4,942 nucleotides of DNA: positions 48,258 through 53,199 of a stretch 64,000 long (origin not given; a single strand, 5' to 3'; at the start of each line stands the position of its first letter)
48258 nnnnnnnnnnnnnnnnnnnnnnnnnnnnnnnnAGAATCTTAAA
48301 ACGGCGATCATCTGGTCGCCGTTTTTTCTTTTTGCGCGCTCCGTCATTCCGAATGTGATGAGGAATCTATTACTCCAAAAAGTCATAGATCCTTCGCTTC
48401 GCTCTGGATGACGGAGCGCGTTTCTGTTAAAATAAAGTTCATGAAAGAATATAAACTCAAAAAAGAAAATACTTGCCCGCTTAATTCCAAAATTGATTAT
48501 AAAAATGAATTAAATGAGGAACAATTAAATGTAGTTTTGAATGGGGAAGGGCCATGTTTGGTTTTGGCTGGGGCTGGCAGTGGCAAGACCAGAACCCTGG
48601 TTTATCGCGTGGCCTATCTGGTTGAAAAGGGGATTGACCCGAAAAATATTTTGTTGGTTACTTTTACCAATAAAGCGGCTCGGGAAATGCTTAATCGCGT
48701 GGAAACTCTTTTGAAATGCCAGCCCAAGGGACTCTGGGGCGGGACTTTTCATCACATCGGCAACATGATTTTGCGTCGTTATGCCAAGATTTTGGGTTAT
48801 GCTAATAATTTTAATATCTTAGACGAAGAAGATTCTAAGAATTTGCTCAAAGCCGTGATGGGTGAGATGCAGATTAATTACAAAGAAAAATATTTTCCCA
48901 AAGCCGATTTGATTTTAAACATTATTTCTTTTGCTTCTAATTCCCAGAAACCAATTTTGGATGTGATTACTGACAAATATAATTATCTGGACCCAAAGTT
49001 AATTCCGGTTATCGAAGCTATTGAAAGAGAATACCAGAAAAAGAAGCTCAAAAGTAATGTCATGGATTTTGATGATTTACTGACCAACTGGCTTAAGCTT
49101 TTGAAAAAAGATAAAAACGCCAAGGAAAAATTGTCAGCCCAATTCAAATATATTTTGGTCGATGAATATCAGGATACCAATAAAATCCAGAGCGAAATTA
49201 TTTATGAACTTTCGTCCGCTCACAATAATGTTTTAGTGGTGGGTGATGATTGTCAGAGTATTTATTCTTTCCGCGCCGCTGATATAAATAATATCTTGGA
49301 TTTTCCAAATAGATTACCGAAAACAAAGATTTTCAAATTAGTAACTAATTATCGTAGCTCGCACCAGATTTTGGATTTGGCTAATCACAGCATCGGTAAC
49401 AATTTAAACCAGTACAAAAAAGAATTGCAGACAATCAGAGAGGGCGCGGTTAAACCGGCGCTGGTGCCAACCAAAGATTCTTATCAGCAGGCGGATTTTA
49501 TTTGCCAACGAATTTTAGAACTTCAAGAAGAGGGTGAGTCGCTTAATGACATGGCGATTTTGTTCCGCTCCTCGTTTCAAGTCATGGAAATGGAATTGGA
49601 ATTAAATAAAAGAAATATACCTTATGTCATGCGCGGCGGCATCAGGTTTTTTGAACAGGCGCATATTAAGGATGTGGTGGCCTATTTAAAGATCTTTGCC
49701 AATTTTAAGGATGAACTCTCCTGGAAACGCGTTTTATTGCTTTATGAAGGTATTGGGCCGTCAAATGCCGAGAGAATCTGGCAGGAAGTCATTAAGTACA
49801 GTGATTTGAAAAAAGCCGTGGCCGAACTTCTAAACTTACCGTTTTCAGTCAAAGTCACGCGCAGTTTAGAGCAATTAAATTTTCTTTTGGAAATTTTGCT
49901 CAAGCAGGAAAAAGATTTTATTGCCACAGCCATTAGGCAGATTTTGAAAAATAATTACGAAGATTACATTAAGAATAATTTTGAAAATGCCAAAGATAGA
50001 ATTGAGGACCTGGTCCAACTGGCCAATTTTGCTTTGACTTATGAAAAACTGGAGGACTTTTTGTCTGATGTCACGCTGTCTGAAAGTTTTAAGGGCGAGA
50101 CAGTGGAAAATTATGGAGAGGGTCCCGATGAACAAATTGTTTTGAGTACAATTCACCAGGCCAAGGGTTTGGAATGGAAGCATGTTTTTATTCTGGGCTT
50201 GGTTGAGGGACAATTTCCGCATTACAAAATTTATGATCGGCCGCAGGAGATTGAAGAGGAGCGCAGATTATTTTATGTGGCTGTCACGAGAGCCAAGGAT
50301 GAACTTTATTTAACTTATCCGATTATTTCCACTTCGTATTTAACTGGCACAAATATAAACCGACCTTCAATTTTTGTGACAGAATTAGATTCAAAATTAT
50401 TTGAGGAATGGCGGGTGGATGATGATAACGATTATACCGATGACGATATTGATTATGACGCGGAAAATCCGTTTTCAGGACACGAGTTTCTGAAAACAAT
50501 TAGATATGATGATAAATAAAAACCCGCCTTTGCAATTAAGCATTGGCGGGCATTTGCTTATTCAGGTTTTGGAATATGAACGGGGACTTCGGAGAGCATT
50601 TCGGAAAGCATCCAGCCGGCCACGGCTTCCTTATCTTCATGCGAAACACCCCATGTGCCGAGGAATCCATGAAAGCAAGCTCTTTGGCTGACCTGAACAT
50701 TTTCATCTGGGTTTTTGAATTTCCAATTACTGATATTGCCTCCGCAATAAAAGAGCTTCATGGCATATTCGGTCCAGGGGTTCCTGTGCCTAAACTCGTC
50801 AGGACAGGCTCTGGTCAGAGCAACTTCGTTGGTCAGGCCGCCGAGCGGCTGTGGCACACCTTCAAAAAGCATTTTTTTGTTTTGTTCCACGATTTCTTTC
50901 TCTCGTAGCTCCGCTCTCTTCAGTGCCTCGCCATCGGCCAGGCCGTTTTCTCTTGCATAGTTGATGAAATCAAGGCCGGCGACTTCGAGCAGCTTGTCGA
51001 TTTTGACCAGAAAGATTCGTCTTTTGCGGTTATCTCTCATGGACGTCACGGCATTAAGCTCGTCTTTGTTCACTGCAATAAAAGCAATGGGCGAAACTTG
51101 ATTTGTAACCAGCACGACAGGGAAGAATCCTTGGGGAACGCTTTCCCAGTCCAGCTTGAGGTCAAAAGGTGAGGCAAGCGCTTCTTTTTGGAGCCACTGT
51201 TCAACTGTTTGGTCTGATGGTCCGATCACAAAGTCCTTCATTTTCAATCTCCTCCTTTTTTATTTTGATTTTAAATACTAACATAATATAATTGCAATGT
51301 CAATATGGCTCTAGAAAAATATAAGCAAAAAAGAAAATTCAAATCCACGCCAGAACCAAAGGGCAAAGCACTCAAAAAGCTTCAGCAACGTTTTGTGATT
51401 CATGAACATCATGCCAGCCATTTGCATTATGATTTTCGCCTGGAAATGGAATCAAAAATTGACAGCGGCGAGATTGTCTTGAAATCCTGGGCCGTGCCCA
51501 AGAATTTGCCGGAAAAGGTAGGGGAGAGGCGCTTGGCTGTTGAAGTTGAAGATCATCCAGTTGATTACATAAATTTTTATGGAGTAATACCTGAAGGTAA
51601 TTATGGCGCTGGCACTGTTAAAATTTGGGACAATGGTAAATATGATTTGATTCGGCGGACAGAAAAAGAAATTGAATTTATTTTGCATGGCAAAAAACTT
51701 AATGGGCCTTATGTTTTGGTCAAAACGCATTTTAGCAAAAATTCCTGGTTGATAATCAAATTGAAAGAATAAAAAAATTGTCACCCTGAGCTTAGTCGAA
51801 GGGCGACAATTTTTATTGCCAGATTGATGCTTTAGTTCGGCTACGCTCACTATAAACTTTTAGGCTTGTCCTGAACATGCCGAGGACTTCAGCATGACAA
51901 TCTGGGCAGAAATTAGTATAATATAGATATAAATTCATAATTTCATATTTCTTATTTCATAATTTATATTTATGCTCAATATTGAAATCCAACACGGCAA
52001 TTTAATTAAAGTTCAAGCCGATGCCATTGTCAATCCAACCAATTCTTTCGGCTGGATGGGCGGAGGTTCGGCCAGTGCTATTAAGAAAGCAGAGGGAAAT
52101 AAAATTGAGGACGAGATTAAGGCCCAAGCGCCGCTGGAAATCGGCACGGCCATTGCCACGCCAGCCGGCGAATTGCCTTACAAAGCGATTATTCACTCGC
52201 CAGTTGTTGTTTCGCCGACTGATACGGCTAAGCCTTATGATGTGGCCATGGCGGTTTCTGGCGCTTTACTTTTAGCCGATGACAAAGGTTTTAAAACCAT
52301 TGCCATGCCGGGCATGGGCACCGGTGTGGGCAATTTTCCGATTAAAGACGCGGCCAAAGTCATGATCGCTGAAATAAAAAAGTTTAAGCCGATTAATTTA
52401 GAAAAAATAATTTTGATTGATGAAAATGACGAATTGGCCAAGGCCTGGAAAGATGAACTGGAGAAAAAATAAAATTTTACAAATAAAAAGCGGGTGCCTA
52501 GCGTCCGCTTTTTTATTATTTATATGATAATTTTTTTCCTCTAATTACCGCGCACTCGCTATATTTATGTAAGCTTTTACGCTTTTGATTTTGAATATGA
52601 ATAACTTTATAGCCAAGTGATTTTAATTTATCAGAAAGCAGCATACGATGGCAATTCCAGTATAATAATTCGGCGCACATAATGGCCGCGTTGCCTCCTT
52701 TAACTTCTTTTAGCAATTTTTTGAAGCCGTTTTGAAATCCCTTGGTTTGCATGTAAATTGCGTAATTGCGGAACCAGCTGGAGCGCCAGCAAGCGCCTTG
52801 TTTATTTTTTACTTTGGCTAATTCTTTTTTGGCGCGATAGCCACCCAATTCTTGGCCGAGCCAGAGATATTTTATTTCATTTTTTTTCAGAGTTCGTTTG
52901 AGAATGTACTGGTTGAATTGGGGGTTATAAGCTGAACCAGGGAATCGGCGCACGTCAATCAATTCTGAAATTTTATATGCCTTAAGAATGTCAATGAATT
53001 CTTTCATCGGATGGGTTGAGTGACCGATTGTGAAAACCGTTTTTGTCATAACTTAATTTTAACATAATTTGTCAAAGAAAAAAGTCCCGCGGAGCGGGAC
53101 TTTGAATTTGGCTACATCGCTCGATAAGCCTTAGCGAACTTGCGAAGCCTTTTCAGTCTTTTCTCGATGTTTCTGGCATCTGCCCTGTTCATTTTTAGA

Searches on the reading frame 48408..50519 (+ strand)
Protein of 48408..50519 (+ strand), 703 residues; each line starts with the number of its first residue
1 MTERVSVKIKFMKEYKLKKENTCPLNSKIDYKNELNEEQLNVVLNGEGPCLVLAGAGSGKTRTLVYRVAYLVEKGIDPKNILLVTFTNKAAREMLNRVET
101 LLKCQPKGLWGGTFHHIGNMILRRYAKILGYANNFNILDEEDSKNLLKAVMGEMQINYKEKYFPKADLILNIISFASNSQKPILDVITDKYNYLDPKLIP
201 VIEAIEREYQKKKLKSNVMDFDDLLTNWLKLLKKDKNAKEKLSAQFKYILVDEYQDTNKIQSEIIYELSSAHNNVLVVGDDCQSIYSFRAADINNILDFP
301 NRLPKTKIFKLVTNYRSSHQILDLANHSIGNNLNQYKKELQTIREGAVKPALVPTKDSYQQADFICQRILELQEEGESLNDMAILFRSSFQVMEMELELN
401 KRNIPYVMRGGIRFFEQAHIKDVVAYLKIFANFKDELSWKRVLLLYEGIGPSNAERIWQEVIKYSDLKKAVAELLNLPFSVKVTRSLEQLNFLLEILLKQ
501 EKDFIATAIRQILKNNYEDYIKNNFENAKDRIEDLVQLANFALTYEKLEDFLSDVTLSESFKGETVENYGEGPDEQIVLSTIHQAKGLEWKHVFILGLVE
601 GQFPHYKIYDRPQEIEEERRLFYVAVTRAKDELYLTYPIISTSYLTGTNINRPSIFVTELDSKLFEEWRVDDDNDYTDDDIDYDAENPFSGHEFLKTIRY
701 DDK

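Call 7: search_protein_families(library=pfam, proteins=[window:48408-50519:+])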
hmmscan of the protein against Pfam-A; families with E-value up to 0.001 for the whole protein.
window:48408-50519:+ (703 aa): 8 families
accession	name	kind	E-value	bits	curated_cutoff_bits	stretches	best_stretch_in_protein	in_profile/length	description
PF00580.27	UvrD-helicase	-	1.9e-80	270.9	23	1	35-302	1-269/271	UvrD/REP helicase N-terminal domain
PF13361.12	UvrD_C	-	3.5e-61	208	25.6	1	310-637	2-347/350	UvrD-like helicase C-terminal domain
PF13245.12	AAA_19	-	5e-22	79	25.1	1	47-289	11-134/134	AAA domain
PF13538.12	UvrD_C_2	-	3.8e-13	49.5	27.4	1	577-636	2-52/52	UvrD-like helicase C-terminal domain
PF01443.25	Viral_helicase1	-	8e-10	39.3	21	0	549-635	154-226/228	Viral superfamily 1 RNA helicase core domain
PF13604.12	AAA_30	-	1.2e-05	25.6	27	0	35-97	2-65/191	AAA domain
PF04851.21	ResIII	-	0.00017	22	22.5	0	40-117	16-95/164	Type III restriction enzyme, res subunit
PF13086.12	AAA_11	-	0.00041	20.6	27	0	37-100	7-74/257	AAA domain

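Call 8: search_protein_families(library=ncbifam, proteins=[window:48408-50519:+])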
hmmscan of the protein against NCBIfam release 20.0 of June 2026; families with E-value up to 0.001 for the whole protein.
window:48408-50519:+ (703 aa): 16 families
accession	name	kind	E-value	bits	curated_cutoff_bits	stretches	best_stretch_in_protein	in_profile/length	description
TIGR01073.1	pcrA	equivalog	1.4e-151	506.3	911.2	1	33-671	3-642/725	DNA helicase PcrA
NF008743.0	PRK11773.1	equivalog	9.4e-127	424.2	965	1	33-671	8-647/720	DNA helicase II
TIGR01075.1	uvrD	equivalog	3.8e-122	408.9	1144.45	1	33-671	3-642/715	DNA helicase II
TIGR01074.1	rep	equivalog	5.8e-118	394.9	951.45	1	35-671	2-643/668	DNA helicase Rep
NF008172.0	PRK10919.1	equivalog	1.9e-90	304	1168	1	35-660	3-633/673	DNA helicase Rep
NF008276.0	PRK11054.1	equivalog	6.3e-53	180.3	543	3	171-351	361-538/684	DNA helicase IV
TIGR02785.1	addA_Gpos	equivalog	4.5e-46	157.3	707.65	3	177-327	317-478/1234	helicase-exonuclease AddAB subunit AddA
TIGR00609.1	recB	equivalog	1.3e-37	129.5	696.05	3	138-334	270-460/1175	exodeoxyribonuclease V subunit beta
NF010485.0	PRK13909.1-2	equivalog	3.1e-35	121.7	650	2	159-596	243-630/909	RecB-like helicase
NF010487.0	PRK13909.1-4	equivalog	4.5e-31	107.9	759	2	186-442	265-537/924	RecB-like helicase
TIGR02784.1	addA_alphas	equivalog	1.9e-30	106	860.75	2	201-325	343-489/1138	double-strand break repair helicase AddA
NF041464.1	HelD_BACSU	equivalog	1.5e-18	66.1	419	1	210-400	514-694/779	RNA polymerase recycling motor HelD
NF008128.0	PRK10876.1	equivalog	3.4e-14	51.5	1697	1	201-327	331-459/1181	exodeoxyribonuclease V subunit beta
NF010486.0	PRK13909.1-3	equivalog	1.1e-13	50.2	1109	2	239-437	324-540/921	RecB-like helicase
NF010484.0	PRK13909.1-1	equivalog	8.1e-10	37.1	1074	1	50-104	7-62/945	RecB-like helicase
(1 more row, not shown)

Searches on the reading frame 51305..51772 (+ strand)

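Call 7: search_protein_families(library=pfam, proteins=[window:51305-51772:+])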
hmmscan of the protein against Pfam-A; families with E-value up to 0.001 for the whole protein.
window:51305-51772:+ (155 aa): 1 family
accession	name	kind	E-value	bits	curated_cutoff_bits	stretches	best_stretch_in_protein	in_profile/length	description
PF13298.12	LigD_N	-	8.9e-36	122.8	31.1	1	33-140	1-107/107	DNA Ligase D 3'-phosphoesterase domain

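Call 8: search_protein_families(library=ncbifam, proteins=[window:51305-51772:+])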
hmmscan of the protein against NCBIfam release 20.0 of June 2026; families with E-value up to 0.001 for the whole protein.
window:51305-51772:+ (155 aa): 3 families
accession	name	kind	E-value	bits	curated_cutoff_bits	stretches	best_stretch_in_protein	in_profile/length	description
TIGR02777.1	LigD_PE_dom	equivalog_domain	1.9e-51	173.9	144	1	3-154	1-154/156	DNA ligase D, 3'-phosphoesterase domain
NF007210.0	PRK09632.1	equivalog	1.1e-49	169.4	989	1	2-154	300-445/781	ATP-dependent DNA ligase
NF004628.0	PRK05972.1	subfamily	7e-49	166.7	895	1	2-154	5-162/870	ATP-dependent DNA ligase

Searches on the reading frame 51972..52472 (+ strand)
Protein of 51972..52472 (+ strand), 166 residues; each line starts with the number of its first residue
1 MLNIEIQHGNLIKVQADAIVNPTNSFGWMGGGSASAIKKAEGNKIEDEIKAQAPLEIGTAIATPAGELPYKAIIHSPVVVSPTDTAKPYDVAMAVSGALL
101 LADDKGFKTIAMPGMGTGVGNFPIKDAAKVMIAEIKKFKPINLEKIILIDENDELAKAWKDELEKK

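Call 78: search_protein_families(library=ncbifam, proteins=[window:51972-52472:+], max_evalue=0.001)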
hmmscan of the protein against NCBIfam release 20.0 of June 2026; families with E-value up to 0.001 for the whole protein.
window:51972-52472:+ (166 aa): 12 families
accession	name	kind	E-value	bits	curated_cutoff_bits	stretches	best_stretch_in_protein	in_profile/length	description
NF001666.0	PRK00431.2-2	equivalog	1.2e-54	184.7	246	1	3-164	2-163/164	ADP-ribose-binding protein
NF001664.0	PRK00431.1-6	equivalog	1.3e-23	83.3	200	1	2-165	2-171/173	O-acetyl-ADP-ribose deacetylase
NF001668.0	PRK00431.2-4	equivalog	3.3e-21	75.6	278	1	2-154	49-203/220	ADP-ribose-binding protein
NF001667.0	PRK00431.2-3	equivalog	5.4e-21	75.1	252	1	2-154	8-164/182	ADP-ribose-binding protein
NF001663.0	PRK00431.1-4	equivalog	3.2e-19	69.5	285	1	3-146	8-155/180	ADP-ribose-binding protein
NF001665.0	PRK00431.2-1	equivalog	1.3e-18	67.2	315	1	2-149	8-157/177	ADP-ribose-binding protein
NF001660.0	PRK00431.1-1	equivalog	2.9e-18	66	271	1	3-149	4-157/177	O-acetyl-ADP-ribose deacetylase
NF009880.0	PRK13341.1-1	equivalog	1.7e-15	56.4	891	1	4-158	429-592/599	AAA family ATPase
NF001661.0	PRK00431.1-2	equivalog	1.4e-13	51.2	291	1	3-163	2-171/179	O-acetyl-ADP-ribose deacetylase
NF003163.0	PRK04143.1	equivalog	1.7e-12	47.3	272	1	3-145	84-239/265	protein-ADP-ribose hydrolase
NF001662.0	PRK00431.1-3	equivalog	9.4e-12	45.1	215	1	2-149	3-167/185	[protein ADP-ribosylglutamate] hydrolase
NF048014.1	antitoxin_DarG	equivalog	7.7e-09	35.3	250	1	4-141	1-141/338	type II toxin-antitoxin system antitoxin DNA ADP-ribosyl glycohydrolase DarG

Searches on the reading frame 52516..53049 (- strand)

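Call 83: search_protein_families(library=pfam, proteins=[window:52516-53049:-], max_evalue=0.001)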
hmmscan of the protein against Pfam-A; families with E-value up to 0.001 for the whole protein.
window:52516-53049:- (177 aa): 1 family
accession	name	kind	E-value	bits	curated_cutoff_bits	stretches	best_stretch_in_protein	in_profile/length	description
PF04343.18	DUF488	-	1.8e-25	90.4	22.2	1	15-142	2-121/121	Domain of unknown function DUF488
